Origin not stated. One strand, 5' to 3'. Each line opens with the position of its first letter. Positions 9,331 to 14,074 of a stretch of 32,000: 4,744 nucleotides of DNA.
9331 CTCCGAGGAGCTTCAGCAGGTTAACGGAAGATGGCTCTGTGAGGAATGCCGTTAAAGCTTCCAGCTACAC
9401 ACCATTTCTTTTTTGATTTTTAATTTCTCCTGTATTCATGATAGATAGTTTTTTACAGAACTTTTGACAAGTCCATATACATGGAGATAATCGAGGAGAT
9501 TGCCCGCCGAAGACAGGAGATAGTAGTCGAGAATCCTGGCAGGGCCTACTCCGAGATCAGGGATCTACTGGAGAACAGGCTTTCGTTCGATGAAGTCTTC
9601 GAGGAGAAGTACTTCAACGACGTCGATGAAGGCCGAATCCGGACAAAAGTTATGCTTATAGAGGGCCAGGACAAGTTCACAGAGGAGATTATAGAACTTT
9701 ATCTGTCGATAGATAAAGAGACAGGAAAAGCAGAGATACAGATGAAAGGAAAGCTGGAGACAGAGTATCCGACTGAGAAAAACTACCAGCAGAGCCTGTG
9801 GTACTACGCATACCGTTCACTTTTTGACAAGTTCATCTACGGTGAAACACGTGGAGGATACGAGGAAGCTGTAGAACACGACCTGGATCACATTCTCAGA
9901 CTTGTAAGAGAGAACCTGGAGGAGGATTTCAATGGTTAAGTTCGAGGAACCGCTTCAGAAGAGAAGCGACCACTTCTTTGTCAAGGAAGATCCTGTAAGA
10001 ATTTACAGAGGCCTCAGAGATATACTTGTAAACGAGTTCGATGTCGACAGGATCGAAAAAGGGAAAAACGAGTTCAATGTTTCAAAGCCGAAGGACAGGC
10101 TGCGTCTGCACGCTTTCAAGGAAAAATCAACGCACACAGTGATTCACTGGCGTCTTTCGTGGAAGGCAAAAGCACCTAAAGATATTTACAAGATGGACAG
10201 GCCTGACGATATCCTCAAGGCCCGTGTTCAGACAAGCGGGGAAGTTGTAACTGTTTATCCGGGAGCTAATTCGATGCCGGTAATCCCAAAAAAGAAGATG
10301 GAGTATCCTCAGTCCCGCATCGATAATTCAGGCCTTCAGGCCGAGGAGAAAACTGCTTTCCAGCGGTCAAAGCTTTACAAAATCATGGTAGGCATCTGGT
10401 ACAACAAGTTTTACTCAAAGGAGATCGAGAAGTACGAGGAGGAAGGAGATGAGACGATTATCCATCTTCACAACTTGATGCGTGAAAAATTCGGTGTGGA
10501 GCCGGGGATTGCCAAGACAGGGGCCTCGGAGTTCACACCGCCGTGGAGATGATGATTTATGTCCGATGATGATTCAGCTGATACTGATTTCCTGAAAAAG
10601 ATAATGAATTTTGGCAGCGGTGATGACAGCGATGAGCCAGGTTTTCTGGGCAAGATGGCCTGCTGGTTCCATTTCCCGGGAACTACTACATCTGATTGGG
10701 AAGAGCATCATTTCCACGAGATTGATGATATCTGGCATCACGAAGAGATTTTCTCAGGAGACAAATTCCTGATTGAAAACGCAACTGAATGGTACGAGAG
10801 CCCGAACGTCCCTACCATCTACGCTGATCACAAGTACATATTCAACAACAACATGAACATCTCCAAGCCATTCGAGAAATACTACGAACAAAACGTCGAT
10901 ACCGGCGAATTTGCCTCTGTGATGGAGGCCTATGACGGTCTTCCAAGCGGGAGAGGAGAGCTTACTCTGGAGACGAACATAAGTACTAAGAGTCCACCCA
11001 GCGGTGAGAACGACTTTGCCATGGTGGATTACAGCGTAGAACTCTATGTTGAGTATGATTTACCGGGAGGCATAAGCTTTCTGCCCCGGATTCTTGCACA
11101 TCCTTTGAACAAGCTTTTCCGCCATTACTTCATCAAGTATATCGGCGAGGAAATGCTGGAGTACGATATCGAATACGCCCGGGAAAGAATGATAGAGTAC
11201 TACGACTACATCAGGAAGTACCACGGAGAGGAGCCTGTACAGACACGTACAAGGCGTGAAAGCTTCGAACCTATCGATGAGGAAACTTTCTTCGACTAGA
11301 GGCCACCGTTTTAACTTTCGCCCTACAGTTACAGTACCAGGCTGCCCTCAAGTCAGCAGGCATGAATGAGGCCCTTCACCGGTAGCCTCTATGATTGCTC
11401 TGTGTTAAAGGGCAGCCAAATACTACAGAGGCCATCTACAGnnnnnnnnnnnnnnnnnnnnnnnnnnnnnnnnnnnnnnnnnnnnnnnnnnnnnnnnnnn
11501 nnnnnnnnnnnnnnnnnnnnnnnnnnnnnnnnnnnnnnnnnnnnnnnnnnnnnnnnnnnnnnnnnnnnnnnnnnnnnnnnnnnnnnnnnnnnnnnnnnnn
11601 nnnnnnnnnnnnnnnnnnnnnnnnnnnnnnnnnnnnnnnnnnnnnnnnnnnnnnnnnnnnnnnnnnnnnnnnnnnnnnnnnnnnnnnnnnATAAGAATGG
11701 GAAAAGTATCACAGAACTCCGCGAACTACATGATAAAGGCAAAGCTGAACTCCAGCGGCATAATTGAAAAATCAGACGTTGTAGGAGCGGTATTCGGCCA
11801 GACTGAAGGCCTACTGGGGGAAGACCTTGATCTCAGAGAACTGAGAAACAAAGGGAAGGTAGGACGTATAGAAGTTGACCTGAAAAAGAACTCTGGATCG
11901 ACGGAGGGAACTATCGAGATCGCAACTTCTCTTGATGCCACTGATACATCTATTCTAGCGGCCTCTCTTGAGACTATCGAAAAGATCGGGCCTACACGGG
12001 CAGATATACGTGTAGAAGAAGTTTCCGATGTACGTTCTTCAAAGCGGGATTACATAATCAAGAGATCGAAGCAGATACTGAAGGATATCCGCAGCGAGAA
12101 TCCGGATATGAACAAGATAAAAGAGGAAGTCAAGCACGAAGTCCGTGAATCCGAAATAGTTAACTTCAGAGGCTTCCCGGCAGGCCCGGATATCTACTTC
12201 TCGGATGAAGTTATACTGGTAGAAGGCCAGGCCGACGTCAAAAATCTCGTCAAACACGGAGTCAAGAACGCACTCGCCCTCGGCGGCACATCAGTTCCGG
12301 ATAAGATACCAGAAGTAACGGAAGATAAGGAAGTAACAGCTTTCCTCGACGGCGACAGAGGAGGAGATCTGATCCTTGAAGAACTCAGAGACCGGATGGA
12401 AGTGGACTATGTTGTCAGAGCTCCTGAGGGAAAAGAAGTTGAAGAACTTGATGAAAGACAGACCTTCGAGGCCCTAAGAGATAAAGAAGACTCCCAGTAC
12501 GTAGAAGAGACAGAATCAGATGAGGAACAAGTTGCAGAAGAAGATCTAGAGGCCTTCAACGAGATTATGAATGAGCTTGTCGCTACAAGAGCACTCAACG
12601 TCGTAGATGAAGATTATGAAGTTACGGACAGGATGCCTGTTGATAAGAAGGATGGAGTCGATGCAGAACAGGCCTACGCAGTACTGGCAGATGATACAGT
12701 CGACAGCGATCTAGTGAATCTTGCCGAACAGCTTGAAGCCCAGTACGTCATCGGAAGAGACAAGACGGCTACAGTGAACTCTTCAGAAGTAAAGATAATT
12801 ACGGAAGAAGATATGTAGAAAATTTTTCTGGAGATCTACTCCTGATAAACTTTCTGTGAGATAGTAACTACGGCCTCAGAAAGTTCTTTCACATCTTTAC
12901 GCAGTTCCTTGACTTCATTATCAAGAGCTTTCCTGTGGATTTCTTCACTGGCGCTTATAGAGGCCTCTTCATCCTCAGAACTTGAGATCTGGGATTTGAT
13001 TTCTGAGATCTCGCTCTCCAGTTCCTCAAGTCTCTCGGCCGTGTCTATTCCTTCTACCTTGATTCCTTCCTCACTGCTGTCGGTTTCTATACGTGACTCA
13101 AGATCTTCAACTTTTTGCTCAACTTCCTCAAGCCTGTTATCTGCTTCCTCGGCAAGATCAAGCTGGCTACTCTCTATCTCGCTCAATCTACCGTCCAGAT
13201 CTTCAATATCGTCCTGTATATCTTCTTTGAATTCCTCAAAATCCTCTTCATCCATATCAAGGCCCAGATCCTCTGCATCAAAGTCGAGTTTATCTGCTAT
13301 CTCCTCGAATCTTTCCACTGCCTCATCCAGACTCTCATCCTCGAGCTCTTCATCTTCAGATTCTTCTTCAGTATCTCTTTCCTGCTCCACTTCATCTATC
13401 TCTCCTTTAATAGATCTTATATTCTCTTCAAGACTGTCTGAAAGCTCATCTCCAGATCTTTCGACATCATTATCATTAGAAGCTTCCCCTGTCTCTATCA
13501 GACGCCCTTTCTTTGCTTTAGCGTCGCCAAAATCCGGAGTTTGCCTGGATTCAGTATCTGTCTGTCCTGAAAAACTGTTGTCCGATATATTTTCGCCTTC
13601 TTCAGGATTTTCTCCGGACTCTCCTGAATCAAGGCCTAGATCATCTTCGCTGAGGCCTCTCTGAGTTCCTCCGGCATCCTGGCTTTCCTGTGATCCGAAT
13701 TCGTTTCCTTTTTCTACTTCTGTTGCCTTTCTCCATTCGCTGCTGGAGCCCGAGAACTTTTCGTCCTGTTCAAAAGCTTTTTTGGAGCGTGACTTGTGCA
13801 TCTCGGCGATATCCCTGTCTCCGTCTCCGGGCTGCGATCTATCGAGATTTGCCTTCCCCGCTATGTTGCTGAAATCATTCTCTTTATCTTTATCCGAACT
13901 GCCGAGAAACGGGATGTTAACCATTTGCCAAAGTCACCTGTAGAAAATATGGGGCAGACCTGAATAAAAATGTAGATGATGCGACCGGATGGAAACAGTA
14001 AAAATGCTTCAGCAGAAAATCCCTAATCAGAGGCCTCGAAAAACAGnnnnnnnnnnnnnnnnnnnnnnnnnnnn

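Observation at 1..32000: Massive over-representation of the palindrome AGGCCT throughout genes and spacers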

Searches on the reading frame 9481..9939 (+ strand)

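Call 6: search_protein_families(library=pfam, proteins=[window:9481-9939:+])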
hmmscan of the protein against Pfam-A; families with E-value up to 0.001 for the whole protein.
window:9481-9939:+ (152 aa): 0 families

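Call 24: search_protein_families(library=ncbifam, proteins=[window:9481-9939:+], max_evalue=0.01)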
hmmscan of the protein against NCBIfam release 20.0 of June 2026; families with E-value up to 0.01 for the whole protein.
window:9481-9939:+ (152 aa): 1 family
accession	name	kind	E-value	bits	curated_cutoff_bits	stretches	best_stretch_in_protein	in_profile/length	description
NF003156.0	PRK04128.1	equivalog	0.0034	17.3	285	1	43-124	91-166/231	1-(5-phosphoribosyl)-5-((5-phosphoribosylamino)methylideneamino)imidazole-4-carboxamide isomerase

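Call 25: search_protein_families(library=padloc, proteins=[window:9481-9939:+], max_evalue=0.01)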
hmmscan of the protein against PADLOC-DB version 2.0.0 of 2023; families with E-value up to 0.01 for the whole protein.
window:9481-9939:+ (152 aa): 0 families

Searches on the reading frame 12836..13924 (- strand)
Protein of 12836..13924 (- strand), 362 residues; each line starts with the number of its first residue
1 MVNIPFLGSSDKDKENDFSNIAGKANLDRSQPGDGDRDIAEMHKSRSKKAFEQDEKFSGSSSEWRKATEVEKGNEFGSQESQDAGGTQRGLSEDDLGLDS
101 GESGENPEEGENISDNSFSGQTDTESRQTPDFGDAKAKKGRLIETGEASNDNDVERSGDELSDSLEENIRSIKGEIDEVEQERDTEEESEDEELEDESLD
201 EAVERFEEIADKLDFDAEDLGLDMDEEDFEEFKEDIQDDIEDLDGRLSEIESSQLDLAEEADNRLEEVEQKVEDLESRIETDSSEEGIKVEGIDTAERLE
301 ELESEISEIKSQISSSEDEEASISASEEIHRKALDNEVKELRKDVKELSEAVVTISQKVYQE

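Call 7: search_protein_families(library=pfam, proteins=[window:12836-13924:-])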
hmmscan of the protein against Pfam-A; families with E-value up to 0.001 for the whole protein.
window:12836-13924:- (362 aa): 0 families

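Call 24: search_protein_families(library=ncbifam, proteins=[window:12836-13924:-], max_evalue=0.01)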
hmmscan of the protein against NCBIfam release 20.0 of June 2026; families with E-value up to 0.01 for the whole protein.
window:12836-13924:- (362 aa): 2 families
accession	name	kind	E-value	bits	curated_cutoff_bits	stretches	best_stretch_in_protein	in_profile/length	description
NF045487.1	ASRP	equivalog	0.00021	20.1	300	1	259-359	379-476/593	archaea-specific SMC-related protein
NF041035.1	Rad50_Halo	equivalog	0.0004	18.9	1000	1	159-359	251-442/883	DNA double-strand break repair ATPase Rad50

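Call 25: search_protein_families(library=padloc, proteins=[window:12836-13924:-], max_evalue=0.01)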
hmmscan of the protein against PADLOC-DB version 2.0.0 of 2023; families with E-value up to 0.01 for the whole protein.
window:12836-13924:- (362 aa): 1 family
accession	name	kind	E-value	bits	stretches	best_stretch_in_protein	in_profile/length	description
PDLC03865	LmuB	-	1.7e-07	27.8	1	152-358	558-762/1007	-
